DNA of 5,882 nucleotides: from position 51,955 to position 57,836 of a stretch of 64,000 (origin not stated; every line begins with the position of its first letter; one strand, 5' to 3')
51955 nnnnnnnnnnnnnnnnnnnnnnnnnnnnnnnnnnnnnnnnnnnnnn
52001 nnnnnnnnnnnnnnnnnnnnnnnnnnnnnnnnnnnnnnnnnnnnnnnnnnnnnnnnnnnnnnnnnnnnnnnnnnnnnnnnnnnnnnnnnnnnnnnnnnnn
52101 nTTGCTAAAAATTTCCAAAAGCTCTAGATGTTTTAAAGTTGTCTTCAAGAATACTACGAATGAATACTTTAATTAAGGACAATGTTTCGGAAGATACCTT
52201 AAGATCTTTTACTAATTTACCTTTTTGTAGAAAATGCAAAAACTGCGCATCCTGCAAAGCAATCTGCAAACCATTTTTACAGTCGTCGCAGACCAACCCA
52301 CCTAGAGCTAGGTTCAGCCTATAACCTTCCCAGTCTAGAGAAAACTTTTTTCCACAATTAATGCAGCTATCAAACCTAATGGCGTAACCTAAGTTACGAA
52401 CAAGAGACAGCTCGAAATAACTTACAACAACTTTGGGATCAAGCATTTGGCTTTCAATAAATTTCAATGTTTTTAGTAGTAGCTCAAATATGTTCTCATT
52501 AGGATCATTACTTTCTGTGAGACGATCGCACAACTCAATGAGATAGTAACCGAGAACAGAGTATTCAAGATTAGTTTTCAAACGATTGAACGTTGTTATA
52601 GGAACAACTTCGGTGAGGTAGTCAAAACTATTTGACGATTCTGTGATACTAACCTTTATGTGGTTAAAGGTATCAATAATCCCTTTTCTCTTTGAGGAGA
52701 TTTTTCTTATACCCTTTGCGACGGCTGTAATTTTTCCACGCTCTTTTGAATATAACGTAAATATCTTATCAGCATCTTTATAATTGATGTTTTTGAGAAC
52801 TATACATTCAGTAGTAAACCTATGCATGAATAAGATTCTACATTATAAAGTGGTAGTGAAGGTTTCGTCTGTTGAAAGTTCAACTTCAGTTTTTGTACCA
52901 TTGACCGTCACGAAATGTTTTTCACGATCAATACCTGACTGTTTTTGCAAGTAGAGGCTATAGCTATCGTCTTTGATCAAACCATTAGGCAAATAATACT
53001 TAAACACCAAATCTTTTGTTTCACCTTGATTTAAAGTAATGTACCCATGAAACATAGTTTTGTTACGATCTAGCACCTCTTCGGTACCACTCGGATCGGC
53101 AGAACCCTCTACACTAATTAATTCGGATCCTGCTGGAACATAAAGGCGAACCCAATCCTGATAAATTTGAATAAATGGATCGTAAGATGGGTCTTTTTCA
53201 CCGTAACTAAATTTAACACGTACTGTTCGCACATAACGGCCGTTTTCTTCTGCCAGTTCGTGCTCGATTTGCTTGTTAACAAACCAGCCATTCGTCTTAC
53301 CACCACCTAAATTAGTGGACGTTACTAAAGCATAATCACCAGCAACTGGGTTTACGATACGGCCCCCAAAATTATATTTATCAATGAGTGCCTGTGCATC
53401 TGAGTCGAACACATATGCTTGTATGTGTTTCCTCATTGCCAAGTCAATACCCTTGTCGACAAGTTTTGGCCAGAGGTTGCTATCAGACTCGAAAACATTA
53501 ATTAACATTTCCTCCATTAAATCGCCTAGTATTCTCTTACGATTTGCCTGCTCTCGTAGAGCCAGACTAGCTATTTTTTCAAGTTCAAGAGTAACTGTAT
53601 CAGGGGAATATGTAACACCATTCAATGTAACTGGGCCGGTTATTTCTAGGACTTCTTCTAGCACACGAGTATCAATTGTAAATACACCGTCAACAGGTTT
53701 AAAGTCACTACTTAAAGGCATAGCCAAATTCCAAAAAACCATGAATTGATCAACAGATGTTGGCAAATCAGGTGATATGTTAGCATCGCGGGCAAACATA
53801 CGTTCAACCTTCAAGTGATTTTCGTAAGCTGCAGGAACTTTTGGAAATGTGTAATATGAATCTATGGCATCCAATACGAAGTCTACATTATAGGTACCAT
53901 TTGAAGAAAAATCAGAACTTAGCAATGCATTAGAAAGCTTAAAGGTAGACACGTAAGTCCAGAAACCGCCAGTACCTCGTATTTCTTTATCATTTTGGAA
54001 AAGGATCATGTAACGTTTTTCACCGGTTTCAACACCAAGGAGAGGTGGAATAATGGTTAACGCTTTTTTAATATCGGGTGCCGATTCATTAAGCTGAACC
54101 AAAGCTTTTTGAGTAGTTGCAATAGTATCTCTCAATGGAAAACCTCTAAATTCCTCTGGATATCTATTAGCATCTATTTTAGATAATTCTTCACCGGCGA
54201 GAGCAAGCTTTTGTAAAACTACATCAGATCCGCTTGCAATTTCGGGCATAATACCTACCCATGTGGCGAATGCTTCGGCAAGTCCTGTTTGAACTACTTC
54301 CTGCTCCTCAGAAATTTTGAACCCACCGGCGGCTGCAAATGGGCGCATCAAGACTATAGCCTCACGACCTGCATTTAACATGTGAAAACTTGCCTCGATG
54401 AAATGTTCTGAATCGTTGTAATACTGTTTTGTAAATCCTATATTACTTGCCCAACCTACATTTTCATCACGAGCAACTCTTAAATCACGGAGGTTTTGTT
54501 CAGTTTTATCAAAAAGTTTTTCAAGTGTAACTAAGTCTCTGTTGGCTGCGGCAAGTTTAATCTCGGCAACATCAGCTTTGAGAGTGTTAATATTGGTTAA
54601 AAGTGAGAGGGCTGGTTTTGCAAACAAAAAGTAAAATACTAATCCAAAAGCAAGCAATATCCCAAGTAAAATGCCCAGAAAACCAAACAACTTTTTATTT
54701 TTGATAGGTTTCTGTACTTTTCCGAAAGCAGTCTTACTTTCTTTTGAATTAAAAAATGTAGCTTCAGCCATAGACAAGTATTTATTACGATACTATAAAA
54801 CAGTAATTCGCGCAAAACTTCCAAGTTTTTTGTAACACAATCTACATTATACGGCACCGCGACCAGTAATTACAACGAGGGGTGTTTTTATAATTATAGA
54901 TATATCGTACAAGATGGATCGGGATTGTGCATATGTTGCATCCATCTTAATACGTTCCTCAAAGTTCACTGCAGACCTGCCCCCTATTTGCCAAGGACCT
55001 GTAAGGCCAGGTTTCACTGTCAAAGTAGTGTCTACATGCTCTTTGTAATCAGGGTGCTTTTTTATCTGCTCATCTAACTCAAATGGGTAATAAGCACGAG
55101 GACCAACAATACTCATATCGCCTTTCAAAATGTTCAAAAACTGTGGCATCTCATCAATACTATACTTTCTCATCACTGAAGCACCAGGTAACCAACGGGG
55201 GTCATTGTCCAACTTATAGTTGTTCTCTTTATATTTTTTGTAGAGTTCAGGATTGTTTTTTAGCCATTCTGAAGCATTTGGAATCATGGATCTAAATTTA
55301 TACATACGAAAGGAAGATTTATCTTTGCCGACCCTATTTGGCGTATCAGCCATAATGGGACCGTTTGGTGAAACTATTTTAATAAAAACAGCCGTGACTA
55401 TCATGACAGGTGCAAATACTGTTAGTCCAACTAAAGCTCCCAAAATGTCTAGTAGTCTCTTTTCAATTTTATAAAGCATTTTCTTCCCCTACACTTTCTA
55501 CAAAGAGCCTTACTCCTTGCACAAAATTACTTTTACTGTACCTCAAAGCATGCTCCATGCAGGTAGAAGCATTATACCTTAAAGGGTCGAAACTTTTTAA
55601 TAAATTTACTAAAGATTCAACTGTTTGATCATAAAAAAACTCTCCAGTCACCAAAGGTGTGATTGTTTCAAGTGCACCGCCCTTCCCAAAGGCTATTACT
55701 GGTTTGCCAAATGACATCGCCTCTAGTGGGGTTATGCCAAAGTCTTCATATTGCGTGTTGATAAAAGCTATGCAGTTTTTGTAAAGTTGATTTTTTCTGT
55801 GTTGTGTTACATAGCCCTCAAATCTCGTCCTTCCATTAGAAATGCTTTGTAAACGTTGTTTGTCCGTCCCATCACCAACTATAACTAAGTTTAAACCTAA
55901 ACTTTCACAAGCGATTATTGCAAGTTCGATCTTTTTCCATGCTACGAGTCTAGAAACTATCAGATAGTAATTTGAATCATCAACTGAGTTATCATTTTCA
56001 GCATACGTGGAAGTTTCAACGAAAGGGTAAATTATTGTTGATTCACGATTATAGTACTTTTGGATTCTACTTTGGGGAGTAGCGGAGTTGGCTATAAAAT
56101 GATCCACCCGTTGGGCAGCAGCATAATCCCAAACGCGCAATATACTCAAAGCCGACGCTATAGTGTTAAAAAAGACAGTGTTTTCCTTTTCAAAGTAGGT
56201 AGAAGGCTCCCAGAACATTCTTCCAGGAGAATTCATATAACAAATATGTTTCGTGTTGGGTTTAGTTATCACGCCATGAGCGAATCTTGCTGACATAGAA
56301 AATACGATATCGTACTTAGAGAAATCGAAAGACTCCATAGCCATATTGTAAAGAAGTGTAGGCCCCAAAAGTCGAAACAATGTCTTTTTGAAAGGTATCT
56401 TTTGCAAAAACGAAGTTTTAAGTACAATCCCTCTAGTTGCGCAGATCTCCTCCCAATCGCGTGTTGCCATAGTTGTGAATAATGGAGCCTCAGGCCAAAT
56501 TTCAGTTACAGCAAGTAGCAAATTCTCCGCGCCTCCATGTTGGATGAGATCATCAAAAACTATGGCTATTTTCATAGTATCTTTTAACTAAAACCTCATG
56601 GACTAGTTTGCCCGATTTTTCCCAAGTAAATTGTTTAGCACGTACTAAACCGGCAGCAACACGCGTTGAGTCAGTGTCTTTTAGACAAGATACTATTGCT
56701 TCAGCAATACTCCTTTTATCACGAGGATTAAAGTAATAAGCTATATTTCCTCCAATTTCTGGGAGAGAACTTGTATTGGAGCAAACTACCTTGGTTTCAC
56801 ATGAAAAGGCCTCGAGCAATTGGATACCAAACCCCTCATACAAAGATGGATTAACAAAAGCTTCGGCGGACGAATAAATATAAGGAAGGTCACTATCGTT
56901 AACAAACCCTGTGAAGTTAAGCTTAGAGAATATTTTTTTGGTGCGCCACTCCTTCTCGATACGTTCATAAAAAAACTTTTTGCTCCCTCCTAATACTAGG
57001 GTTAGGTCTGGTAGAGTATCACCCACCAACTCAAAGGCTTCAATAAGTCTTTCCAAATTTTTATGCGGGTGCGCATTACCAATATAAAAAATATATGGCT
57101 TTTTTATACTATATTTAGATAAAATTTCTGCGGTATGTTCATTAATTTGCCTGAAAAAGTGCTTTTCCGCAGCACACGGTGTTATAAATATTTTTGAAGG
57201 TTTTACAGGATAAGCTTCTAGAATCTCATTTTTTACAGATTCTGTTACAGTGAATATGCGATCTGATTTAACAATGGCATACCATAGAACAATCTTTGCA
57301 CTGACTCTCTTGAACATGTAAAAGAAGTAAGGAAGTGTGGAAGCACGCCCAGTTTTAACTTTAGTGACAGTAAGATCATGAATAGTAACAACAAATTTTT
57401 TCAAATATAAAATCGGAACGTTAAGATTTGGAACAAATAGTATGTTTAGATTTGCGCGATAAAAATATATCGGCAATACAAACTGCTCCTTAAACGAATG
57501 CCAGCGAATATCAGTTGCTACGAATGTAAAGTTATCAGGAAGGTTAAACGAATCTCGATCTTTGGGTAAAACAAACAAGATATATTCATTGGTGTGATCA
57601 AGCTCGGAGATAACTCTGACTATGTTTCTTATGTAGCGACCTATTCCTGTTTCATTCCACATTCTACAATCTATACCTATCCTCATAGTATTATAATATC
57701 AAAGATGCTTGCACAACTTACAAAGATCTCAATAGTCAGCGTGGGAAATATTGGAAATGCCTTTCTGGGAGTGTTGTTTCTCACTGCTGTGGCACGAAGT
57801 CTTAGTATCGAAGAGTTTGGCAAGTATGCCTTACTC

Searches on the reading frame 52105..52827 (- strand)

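Call 8: search_protein_families(library=pfam, proteins=[window:52105-52827:-], max_evalue=0.001)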
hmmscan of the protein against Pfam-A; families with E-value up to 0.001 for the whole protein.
window:52105-52827:- (240 aa): 2 families
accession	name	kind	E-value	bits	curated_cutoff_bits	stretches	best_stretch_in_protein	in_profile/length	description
PF02565.21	RecO_C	-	6.3e-25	88.2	22.1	1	87-228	4-146/157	Recombination protein O C terminal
PF11967.14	RecO_N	-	4.6e-19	68.7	27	1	1-80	1-80/80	Recombination protein O N terminal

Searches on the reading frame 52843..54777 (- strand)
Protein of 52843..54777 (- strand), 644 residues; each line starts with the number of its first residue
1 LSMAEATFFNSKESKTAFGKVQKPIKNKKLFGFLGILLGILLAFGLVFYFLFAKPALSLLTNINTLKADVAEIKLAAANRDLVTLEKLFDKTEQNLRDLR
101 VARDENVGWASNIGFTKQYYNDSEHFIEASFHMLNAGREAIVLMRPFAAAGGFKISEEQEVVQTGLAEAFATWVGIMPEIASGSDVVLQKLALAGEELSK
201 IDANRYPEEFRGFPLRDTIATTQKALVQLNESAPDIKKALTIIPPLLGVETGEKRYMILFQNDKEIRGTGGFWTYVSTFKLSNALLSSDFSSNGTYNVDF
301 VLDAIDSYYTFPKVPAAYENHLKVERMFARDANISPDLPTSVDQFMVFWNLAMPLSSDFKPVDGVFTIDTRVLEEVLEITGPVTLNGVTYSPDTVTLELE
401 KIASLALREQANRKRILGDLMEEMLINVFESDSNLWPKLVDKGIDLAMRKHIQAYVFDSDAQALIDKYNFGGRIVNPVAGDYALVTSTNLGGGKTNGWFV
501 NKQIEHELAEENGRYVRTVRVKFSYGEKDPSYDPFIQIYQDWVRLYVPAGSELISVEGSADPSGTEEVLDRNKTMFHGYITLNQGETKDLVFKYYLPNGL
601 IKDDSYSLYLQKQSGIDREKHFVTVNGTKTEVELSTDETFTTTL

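Call 8: search_protein_families(library=pfam, proteins=[window:52843-54777:-], max_evalue=0.001)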
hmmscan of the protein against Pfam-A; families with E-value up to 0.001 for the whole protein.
window:52843-54777:- (644 aa): 1 family
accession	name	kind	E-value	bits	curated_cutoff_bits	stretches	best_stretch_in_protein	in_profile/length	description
PF13196.11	DUF4012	-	3e-16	60.7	28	1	252-399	2-139/144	Protein of unknown function (DUF4012)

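Call 45: search_protein_families(library=ncbifam, proteins=[window:52843-54777:-], max_evalue=0.1)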
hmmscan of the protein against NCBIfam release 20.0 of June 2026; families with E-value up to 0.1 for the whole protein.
window:52843-54777:- (644 aa): 0 families

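Call 78: find_homologous_proteins(query=window:52843-54777:-)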
Query window:52843-54777:- (644 aa): 238 proteins with E <= 0.001 among 8000 candidates; the best 120 are listed.
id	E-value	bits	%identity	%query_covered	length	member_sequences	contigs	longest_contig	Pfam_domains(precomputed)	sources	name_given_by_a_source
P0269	0.0e+0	1350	93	100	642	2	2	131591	PF13196.12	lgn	-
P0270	0.0e+0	1311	89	100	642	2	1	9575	PF13196.12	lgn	-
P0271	0.0e+0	1070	74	100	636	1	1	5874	PF13196.12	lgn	-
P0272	0.0e+0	1063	73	100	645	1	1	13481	PF13196.12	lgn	-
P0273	5.0e-294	995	76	89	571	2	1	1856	PF13196.12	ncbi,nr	ncbi:DUF4012 domain-containing protein, partial [Candidatus Dojkabacteria bacterium]|nr:DUF4012 doma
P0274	5.6e-284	962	71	93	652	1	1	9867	PF13196.12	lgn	-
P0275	7.9e-279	945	65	100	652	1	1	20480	PF13196.12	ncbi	-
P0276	8.4e-273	925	65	96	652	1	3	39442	PF13196.12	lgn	-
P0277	4.0e-269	913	67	92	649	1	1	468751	PF13196.12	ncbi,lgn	-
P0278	5.2e-262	889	62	99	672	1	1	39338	PF13196.12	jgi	jgi:hypothetical protein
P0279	7.7e-261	885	64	94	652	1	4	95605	PF13196.12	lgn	-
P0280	3.6e-260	883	61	100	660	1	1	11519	PF13196.12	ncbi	-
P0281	1.1e-259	881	64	95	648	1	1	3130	PF13196.12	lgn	-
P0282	1.2e-258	878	63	95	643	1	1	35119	PF13196.12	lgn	-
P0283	9.5e-254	862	62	99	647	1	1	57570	PF13196.12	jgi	jgi:hypothetical protein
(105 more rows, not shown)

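Call 92: predict_structure(alignment_id=A4)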
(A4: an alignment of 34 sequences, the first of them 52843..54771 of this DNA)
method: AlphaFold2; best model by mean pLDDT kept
length: 642 residues; sequences in the alignment: 34
mean_pLDDT: 80.7   pTM: 0.73
mean pLDDT of the five models: 80.7, 78.9, 78.7, 78.4, 75.0
residues with pLDDT >= 90: 177; 70-90: 369; 50-70: 66; < 50: 30
segments of 3 or more residues with pLDDT < 50: 1-30
pLDDT, mean of each block of 10 residues (from residue 1): 27 31 38 69 76 78 86 79 90 91 84 85 92 89 72 69 68 85 88 90 82 82 79 88 89 90 81 87 80 80 82 75 59 87 89 89 92 90 85 77 56 75 79 78 91 93 89 87 81 60 94 94 73 74 92 90 75 90 87 90 91 90 93 91 85
secondary structure, 60 per line:
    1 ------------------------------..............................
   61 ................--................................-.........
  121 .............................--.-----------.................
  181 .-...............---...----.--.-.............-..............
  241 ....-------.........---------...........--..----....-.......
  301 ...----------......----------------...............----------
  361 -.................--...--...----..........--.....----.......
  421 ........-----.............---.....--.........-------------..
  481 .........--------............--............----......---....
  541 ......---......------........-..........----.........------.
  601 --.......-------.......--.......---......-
elements in order: H31-76 H80-110 H112-149 H164-181 H183-197 H213-225 H227-244 E252-260 E270-280 E289-292 H294-303 H314-319 H336-350 E362-367 H368-378 E381-383 E386-388 H393-402 H405-409 H414-428 H434-446 E450-454 H457-465 E479-489 E498-509 E512-523 H528-533 E537-546 E550-555 E562-566 E571-580 E585-593 E603-609 E617-623 E626-632 E636-641

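Call 114: search_solved_structures(query=A4, max_evalue=10)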
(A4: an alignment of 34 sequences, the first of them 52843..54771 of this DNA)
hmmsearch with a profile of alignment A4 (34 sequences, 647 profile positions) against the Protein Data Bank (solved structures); distinct sequences matched with E-value up to 10: 0.

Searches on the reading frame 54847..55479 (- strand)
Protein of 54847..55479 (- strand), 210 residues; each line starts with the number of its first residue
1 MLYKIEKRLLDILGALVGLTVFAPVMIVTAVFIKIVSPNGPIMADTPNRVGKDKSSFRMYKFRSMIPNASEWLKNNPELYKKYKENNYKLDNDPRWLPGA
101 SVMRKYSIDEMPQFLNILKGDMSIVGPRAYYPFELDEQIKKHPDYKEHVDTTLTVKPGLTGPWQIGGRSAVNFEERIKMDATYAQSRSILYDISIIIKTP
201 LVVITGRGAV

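Call 8: search_protein_families(library=pfam, proteins=[window:54847-55479:-], max_evalue=0.001)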
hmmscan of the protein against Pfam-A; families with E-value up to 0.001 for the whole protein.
window:54847-55479:- (210 aa): 1 family
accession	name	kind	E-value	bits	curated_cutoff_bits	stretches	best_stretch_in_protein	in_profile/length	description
PF02397.22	Bac_transf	-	6.2e-54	182.7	27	1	7-204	1-178/179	Bacterial sugar transferase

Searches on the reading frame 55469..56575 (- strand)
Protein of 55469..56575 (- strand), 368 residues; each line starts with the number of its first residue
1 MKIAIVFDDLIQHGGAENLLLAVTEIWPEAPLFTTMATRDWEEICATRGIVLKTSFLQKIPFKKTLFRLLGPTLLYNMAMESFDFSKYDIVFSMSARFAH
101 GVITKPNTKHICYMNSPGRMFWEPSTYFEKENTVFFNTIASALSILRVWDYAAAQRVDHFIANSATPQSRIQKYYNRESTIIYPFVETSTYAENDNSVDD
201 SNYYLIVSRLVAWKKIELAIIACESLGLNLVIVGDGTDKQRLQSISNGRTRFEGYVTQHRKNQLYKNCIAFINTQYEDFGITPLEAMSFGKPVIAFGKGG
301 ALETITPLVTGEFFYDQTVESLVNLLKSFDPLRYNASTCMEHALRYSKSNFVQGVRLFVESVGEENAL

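Call 8: search_protein_families(library=pfam, proteins=[window:55469-56575:-], max_evalue=0.001)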
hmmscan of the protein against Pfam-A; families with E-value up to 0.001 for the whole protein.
window:55469-56575:- (368 aa): 3 families
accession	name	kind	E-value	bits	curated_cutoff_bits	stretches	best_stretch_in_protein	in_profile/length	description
PF00534.26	Glycos_transf_1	-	5e-24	85.2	26.4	1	194-328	8-154/172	Glycosyl transferases group 1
PF13692.12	Glyco_trans_1_4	-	2.7e-15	57.3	27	1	205-324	5-134/142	Glycosyl transferases group 1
PF13439.12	Glyco_transf_4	-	0.00073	20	28.5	0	14-189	2-169/170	Glycosyltransferase Family 4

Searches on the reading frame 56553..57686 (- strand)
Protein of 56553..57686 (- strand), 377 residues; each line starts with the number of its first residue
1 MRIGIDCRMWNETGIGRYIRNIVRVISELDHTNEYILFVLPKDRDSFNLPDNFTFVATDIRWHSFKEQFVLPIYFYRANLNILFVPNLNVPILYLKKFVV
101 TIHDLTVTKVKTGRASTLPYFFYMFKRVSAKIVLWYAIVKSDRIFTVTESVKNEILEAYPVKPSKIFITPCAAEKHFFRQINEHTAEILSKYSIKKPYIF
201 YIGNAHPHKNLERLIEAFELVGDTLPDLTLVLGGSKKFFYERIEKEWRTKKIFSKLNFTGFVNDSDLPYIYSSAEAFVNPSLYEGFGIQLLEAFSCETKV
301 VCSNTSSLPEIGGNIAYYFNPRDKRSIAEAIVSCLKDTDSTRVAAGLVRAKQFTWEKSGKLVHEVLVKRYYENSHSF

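Call 8: search_protein_families(library=pfam, proteins=[window:56553-57686:-], max_evalue=0.001)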
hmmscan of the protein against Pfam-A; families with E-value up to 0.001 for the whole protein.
window:56553-57686:- (377 aa): 4 families
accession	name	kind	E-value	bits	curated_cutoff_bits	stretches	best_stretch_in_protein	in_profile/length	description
PF00534.26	Glycos_transf_1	-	6.9e-29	101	26.4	1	195-340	14-161/172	Glycosyl transferases group 1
PF13692.12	Glyco_trans_1_4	-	2.1e-25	90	27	1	197-337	2-142/142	Glycosyl transferases group 1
PF13439.12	Glyco_transf_4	-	4e-07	30.7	28.5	1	14-171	3-164/170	Glycosyltransferase Family 4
PF13524.12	Glyco_trans_1_2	-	1.4e-05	25.6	25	1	221-345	9-124/144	Glycosyl transferase-like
